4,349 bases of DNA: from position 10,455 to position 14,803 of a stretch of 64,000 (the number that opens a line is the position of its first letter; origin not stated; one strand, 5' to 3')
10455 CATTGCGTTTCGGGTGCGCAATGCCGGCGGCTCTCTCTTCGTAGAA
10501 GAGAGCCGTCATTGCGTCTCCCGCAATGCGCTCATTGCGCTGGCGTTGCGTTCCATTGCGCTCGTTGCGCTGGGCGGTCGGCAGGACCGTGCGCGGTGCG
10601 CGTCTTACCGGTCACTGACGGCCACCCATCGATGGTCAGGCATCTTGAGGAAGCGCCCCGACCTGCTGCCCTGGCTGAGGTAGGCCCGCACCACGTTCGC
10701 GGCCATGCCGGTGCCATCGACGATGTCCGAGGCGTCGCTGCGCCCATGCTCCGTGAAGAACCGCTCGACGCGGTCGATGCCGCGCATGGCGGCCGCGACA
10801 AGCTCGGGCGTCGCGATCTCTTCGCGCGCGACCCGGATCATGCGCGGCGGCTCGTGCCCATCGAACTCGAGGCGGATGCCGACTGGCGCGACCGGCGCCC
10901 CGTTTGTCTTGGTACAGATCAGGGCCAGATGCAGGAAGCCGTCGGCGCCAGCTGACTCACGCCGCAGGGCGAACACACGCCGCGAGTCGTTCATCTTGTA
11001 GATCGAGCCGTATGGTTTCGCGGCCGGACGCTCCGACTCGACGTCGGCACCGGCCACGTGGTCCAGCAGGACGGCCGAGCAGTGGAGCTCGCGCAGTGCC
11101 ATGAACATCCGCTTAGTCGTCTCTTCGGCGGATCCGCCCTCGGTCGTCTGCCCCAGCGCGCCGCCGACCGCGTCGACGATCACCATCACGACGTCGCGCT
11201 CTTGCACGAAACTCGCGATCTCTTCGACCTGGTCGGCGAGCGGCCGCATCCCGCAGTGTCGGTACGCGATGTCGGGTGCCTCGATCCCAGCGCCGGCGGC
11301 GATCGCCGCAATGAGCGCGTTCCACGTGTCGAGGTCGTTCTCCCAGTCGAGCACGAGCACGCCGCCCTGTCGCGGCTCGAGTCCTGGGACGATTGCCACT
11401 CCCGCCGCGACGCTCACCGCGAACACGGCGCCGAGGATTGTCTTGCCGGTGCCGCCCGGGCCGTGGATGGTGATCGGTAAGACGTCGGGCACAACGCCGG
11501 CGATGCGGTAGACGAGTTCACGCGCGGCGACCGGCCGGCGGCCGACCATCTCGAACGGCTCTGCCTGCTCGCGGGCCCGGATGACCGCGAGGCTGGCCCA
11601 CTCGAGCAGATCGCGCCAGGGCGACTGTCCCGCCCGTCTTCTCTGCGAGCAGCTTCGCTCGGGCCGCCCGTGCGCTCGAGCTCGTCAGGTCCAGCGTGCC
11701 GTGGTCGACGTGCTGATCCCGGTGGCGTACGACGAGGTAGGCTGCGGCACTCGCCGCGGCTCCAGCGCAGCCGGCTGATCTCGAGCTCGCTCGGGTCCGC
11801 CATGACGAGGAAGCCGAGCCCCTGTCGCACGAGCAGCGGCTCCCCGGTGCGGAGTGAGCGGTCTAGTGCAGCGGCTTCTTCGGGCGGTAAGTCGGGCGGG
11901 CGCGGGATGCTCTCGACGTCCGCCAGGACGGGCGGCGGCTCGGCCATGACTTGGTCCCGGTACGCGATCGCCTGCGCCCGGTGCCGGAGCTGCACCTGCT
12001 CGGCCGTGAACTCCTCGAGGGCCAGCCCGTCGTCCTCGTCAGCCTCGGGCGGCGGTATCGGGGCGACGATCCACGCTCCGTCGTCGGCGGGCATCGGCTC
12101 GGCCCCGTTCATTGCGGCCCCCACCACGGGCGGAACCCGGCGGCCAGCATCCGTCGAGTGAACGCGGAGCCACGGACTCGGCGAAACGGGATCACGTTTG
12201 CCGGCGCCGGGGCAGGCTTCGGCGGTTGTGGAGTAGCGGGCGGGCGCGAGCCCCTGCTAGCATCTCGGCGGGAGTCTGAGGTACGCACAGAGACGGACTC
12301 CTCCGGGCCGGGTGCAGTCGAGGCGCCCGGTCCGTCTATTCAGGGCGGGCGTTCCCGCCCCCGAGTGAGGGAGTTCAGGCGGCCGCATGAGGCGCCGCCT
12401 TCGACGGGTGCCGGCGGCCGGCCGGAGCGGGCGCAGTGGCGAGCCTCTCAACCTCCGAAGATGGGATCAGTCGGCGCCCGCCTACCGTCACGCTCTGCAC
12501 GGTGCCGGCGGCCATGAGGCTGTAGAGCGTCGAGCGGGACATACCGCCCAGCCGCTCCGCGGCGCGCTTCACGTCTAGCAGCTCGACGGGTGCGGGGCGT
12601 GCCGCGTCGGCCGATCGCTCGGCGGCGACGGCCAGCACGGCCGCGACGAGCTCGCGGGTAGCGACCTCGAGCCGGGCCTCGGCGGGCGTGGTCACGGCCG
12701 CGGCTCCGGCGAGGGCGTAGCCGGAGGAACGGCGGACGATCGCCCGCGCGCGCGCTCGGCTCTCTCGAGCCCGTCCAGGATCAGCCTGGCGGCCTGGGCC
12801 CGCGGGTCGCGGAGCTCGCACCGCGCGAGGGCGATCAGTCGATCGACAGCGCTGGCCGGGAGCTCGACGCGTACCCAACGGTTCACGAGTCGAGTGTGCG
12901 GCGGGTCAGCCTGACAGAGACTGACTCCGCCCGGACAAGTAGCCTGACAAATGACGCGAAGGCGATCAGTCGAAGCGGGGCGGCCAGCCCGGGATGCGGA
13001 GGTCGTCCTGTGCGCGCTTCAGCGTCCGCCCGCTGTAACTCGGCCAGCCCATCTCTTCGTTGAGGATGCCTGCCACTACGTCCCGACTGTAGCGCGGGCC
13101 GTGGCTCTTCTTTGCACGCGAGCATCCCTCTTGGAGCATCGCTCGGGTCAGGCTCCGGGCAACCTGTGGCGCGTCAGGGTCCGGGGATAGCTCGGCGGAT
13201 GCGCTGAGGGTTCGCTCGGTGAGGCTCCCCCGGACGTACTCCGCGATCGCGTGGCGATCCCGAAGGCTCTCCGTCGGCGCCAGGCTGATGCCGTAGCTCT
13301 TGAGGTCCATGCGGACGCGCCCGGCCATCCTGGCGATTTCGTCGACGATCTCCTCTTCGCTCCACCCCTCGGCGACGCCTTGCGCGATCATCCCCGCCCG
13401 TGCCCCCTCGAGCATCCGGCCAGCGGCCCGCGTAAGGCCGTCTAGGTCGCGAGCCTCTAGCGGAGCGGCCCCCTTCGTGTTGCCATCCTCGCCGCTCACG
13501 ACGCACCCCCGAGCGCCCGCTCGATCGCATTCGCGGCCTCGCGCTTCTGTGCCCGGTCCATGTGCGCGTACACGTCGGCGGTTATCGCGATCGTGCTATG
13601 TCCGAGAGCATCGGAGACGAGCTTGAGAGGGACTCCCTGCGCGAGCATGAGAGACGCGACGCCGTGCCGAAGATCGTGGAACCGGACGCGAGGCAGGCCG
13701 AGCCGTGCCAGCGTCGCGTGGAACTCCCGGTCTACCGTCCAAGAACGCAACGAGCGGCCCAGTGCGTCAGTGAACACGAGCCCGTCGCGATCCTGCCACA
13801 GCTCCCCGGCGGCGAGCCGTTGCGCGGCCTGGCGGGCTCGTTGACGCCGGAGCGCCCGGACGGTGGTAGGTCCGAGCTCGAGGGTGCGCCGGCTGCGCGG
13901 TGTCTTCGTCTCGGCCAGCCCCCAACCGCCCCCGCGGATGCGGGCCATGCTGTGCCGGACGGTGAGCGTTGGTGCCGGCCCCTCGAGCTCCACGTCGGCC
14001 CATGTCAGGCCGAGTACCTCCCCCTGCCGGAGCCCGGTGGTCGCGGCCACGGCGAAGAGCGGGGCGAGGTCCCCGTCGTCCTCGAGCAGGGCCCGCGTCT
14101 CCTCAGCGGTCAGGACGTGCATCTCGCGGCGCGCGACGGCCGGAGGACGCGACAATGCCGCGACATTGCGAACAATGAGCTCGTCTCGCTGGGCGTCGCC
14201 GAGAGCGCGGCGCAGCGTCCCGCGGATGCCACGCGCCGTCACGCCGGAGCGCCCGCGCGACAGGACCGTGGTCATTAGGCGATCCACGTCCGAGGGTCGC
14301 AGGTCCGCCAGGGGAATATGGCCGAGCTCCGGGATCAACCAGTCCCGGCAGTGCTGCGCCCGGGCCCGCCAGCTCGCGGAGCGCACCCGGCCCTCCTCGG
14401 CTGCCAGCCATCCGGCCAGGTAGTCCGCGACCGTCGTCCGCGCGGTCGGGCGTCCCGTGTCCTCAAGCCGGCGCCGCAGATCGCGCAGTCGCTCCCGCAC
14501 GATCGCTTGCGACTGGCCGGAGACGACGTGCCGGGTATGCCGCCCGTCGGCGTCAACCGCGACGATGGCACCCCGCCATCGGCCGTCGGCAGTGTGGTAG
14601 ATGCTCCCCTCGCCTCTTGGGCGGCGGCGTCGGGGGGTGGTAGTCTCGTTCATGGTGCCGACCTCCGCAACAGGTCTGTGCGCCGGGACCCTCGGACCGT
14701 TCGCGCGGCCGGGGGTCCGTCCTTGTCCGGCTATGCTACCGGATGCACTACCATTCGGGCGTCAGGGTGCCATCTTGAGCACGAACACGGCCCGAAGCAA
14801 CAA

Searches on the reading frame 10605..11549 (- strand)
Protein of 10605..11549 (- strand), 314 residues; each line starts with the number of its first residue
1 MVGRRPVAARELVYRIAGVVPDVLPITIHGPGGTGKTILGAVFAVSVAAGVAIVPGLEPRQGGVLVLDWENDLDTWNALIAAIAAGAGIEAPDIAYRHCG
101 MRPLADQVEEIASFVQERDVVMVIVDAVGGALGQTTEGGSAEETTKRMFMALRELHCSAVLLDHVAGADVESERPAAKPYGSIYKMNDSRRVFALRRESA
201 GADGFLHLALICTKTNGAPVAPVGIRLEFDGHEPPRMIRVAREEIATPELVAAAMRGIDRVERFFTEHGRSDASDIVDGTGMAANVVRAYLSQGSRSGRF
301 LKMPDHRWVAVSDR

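Call 22: search_protein_families(library=pfam, proteins=[window:10605-11549:-], max_evalue=0.01)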
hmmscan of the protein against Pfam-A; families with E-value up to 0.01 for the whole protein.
window:10605-11549:- (314 aa): 2 families
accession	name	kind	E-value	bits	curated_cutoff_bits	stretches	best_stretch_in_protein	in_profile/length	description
PF13481.12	AAA_25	-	1.1e-13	51.6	27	1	13-165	23-190/195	AAA domain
PF06745.19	ATPase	-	3.2e-05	23.9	26.6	1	21-166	17-165/231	KaiC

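Call 64: search_protein_families(library=phrogs, proteins=[window:10605-11549:-], max_evalue=0.001)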
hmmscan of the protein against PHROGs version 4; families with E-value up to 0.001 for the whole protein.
window:10605-11549:- (314 aa): 1 family
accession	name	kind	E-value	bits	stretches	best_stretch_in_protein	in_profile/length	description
phrog_906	-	DNA, RNA and nucleotide metabolism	0.00022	21.1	1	14-161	518-667/872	DNA polymerase/primase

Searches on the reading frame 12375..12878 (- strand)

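Call 73: search_protein_families(library=pfam, proteins=[window:12375-12878:-], max_evalue=0.001)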
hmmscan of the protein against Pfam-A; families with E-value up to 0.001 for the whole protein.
window:12375-12878:- (167 aa): 1 family
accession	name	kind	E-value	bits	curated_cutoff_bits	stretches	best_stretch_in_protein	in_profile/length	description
PF12728.13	HTH_17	-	3.6e-07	30.8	27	1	100-147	1-47/51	Helix-turn-helix domain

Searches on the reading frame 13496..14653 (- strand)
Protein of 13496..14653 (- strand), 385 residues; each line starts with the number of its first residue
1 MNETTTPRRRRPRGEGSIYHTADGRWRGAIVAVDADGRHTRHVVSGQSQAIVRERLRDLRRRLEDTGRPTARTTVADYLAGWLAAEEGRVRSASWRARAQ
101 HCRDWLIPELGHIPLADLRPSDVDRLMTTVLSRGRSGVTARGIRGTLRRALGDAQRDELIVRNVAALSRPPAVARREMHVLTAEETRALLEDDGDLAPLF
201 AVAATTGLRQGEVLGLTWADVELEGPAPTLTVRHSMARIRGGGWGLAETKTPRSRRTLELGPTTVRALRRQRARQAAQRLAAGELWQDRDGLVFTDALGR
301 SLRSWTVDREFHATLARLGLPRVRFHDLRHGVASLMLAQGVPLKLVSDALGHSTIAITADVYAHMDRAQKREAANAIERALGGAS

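Call 21: search_protein_families(library=pfam, proteins=[window:13496-14653:-], max_evalue=0.001)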
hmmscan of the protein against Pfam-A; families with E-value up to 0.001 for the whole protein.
window:13496-14653:- (385 aa): 2 families
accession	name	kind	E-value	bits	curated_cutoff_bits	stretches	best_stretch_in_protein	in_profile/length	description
PF00589.27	Phage_integrase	-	3.5e-20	72.9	27.1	1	196-366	24-169/172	Phage integrase family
PF14659.12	Phage_int_SAM_3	-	4.7e-06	27.2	22.6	1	74-125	1-52/58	Phage integrase, N-terminal SAM-like domain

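Call 47: find_encoding_contigs(protein=window:13496-14653:-, flank=10000, max_places=4)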
Protein window:13496-14653:- (385 aa): 1 contig read that carries it; 1 place shown.
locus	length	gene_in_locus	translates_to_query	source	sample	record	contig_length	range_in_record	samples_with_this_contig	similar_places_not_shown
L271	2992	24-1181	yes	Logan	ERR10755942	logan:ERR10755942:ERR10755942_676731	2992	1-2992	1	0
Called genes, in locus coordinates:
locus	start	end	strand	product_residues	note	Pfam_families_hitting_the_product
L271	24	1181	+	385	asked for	PF14659:Phage_int_SAM_3 (weak), PF00589:Phage_integrase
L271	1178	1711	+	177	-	-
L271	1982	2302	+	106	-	PF12728:HTH_17 (weak)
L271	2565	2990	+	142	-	?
